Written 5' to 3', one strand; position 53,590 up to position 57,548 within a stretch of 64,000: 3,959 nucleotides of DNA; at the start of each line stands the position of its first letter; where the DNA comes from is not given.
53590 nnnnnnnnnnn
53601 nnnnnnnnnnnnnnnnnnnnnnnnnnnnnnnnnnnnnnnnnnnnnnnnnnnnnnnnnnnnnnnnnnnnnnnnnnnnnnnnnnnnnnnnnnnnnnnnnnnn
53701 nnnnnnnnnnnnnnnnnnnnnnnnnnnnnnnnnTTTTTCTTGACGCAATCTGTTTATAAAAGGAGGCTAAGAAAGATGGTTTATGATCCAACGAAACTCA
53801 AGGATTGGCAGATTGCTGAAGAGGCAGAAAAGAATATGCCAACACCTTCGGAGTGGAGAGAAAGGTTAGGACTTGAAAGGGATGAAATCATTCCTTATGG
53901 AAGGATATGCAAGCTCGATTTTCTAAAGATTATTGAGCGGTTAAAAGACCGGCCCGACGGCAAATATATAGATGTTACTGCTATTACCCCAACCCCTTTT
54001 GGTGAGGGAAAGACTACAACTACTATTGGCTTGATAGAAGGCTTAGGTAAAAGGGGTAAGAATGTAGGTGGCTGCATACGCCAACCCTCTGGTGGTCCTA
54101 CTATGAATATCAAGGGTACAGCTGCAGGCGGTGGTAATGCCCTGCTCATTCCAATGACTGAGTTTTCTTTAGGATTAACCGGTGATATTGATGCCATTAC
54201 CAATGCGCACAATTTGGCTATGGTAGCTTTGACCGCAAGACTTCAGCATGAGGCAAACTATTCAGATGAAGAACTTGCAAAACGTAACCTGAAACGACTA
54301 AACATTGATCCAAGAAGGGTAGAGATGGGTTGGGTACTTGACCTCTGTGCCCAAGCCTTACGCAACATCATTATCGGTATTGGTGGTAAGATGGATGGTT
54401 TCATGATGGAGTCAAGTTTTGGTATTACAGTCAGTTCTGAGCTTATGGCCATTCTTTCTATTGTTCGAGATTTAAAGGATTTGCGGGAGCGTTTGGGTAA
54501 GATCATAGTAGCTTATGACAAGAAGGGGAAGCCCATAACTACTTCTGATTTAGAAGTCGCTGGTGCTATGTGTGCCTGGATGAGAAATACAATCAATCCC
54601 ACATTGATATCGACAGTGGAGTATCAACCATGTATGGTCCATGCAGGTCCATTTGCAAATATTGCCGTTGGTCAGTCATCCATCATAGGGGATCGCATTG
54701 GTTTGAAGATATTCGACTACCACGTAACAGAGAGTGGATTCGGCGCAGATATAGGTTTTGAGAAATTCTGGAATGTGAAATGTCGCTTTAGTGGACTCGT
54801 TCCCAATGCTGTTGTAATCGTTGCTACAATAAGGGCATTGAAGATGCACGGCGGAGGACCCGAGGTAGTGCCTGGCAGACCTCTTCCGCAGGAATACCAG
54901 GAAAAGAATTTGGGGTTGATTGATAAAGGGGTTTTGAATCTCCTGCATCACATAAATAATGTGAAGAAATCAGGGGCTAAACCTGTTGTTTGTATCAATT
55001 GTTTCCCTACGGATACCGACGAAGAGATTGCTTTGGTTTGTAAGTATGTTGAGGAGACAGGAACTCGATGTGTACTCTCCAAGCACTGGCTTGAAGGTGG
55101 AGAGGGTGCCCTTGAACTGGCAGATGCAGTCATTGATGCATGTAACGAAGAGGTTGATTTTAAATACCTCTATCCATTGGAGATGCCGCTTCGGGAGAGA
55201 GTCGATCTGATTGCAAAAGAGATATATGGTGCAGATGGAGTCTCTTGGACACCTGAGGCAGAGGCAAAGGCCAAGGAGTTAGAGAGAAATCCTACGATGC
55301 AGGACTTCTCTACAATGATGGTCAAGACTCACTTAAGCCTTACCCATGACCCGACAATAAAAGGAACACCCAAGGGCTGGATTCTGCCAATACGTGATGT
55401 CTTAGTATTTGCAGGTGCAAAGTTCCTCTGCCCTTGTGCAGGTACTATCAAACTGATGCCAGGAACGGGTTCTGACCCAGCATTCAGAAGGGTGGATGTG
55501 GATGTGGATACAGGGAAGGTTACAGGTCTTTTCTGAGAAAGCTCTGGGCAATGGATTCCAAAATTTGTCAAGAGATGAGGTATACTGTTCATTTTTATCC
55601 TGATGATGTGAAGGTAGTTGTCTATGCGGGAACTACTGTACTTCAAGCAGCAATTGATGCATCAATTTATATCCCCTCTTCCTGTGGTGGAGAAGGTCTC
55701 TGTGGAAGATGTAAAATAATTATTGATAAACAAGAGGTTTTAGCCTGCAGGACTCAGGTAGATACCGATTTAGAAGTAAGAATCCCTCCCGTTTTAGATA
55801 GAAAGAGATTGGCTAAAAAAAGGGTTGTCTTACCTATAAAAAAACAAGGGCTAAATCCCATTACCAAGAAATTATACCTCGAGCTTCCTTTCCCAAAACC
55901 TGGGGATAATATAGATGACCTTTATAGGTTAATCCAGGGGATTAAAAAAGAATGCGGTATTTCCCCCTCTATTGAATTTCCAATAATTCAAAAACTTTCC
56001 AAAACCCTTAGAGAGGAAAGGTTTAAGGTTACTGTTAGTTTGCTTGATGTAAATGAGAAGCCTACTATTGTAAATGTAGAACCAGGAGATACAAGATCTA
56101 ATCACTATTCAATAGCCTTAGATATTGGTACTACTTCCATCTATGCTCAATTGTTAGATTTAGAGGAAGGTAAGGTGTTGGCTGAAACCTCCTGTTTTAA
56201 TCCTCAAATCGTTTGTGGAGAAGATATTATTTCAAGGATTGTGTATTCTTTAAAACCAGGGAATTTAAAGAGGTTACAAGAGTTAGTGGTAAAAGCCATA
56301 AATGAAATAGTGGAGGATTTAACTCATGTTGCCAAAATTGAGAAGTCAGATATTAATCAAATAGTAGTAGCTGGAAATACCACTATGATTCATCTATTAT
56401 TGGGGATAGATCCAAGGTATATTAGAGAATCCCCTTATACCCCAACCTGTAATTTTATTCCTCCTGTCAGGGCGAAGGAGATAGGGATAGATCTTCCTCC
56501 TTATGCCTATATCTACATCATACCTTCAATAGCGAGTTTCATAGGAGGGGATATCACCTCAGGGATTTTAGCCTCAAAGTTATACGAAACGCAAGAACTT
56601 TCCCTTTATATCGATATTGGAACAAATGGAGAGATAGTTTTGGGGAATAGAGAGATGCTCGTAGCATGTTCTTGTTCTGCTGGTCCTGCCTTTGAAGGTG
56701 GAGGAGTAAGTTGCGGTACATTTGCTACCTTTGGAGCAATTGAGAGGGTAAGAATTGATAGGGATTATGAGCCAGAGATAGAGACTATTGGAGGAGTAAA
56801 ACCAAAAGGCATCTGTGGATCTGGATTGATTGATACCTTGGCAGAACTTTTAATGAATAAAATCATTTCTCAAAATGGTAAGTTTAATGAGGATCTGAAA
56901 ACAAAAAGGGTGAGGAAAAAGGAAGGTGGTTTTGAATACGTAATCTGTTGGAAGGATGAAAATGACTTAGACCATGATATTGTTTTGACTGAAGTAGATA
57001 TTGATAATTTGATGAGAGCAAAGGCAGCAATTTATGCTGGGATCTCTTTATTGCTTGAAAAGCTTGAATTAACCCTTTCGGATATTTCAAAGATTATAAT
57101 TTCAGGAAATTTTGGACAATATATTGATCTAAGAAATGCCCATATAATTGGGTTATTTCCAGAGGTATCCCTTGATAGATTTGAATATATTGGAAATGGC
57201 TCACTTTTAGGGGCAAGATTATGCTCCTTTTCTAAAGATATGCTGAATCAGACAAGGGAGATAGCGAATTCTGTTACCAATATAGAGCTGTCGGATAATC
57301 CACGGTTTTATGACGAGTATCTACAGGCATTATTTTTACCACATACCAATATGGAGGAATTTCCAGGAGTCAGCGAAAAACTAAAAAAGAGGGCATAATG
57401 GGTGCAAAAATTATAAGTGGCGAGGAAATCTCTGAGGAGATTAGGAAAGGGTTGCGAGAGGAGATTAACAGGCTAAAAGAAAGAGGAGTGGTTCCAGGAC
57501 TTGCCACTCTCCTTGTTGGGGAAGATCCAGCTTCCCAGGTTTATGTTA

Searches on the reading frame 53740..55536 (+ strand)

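Call 102: search_protein_families(library=pfam, proteins=[window:53740-55536:+], max_evalue=0.0001)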
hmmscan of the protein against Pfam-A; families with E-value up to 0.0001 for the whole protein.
window:53740-55536:+ (598 aa): 1 family
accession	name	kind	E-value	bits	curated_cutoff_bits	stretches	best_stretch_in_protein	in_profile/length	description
PF01268.25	FTHFS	-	4.5e-219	728.7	27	1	21-598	2-556/556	Formate--tetrahydrofolate ligase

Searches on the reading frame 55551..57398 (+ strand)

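Call 102: search_protein_families(library=pfam, proteins=[window:55551-57398:+], max_evalue=0.0001)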
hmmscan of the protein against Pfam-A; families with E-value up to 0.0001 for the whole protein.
window:55551-57398:+ (615 aa): 5 families
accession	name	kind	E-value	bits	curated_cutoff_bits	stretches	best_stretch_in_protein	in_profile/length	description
PF14574.11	RACo_C_ter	-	1e-103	346.4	27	1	349-607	1-260/261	C-terminal domain of RACo the ASKHA domain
PF17651.6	Raco_middle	-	2.7e-60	203.2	26.8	1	186-346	1-162/163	RACo middle region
PF17650.6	RACo_linker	-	8.6e-19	67.6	26.2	1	101-182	8-85/86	RACo linker region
PF00111.32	Fer2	-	2.7e-08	34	21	1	18-68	6-74/77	2Fe-2S iron-sulfur cluster binding domain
PF13510.11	Fer2_4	-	1.5e-07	31.8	22.8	1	12-77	3-78/82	2Fe-2S iron-sulfur cluster binding domain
